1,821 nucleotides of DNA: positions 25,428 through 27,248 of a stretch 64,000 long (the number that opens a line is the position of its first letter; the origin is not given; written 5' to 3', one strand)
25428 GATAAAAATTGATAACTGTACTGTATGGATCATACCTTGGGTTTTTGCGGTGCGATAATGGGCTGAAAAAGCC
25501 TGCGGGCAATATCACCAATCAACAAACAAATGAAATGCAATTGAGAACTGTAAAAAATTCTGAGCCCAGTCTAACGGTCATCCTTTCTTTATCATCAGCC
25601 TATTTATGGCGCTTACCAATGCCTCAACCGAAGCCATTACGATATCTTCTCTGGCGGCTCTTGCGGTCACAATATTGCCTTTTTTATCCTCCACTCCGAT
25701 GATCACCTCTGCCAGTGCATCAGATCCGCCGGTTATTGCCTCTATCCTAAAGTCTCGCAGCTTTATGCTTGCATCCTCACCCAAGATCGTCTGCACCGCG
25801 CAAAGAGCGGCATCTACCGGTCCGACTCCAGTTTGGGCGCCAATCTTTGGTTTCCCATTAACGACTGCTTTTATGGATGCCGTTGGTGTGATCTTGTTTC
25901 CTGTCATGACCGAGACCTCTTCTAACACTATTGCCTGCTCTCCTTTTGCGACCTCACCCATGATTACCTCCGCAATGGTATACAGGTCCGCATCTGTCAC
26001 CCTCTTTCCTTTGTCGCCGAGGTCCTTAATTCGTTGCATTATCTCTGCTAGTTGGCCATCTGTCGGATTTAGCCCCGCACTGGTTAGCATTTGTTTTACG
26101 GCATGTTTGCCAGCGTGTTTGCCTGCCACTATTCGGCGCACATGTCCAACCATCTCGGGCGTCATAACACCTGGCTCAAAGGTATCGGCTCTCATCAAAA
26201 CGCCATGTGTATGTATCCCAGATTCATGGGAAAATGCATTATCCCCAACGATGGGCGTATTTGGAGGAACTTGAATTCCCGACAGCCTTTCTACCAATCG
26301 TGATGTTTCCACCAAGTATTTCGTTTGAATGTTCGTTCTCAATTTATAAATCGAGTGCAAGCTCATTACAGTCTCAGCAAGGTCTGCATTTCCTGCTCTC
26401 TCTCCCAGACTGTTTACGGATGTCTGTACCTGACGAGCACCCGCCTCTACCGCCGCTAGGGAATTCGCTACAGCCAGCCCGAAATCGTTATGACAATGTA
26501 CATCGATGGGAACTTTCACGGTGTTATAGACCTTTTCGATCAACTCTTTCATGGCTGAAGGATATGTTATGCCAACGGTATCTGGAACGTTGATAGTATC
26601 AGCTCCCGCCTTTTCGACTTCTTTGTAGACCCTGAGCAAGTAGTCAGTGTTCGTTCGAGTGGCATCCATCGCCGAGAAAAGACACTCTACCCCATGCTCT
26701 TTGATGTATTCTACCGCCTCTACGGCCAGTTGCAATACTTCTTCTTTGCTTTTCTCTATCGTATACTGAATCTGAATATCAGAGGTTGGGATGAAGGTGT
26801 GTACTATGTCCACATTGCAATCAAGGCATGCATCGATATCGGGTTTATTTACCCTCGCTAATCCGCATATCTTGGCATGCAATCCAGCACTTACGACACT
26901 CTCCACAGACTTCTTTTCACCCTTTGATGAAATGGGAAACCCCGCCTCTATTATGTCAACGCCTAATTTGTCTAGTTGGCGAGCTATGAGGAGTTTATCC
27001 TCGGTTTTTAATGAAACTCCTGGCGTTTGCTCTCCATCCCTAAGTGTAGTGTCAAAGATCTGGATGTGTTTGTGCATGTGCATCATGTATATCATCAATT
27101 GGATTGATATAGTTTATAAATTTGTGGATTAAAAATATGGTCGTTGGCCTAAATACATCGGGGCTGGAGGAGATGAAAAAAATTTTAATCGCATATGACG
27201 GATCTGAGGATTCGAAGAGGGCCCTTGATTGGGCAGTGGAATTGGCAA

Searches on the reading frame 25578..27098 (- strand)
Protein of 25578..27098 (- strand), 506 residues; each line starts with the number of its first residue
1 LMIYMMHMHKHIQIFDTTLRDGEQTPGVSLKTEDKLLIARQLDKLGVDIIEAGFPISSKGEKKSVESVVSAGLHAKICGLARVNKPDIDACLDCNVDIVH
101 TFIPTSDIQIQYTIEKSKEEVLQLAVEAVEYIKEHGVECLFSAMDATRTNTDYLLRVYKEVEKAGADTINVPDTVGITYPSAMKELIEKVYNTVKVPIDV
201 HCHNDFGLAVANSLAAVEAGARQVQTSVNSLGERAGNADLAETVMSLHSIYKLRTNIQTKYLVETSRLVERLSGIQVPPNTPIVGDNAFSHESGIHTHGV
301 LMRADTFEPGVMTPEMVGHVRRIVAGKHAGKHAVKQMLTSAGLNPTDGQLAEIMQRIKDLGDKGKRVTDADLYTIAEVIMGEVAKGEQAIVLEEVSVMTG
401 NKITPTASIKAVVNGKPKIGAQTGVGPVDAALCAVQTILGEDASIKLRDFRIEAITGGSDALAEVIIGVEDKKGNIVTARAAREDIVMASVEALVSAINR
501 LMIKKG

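Call 81: search_protein_families(library=pfam, proteins=[window:25578-27098:-], max_evalue=0.00001)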
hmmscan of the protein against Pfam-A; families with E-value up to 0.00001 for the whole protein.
window:25578-27098:- (506 aa): 3 families
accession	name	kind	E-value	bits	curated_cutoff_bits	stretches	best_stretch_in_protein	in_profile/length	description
PF00682.25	HMGL-like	-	9.8e-88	294.3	29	1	12-269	2-260/260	HMGL-like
PF08502.15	LeuA_dimer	-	2.7e-33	115.1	24.9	1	367-502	2-131/131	LeuA allosteric (dimerisation) domain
PF22617.1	HCS_D2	-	4.4e-24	85.1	27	1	283-365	1-82/82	Homocitrate synthase post-HMGL domain-like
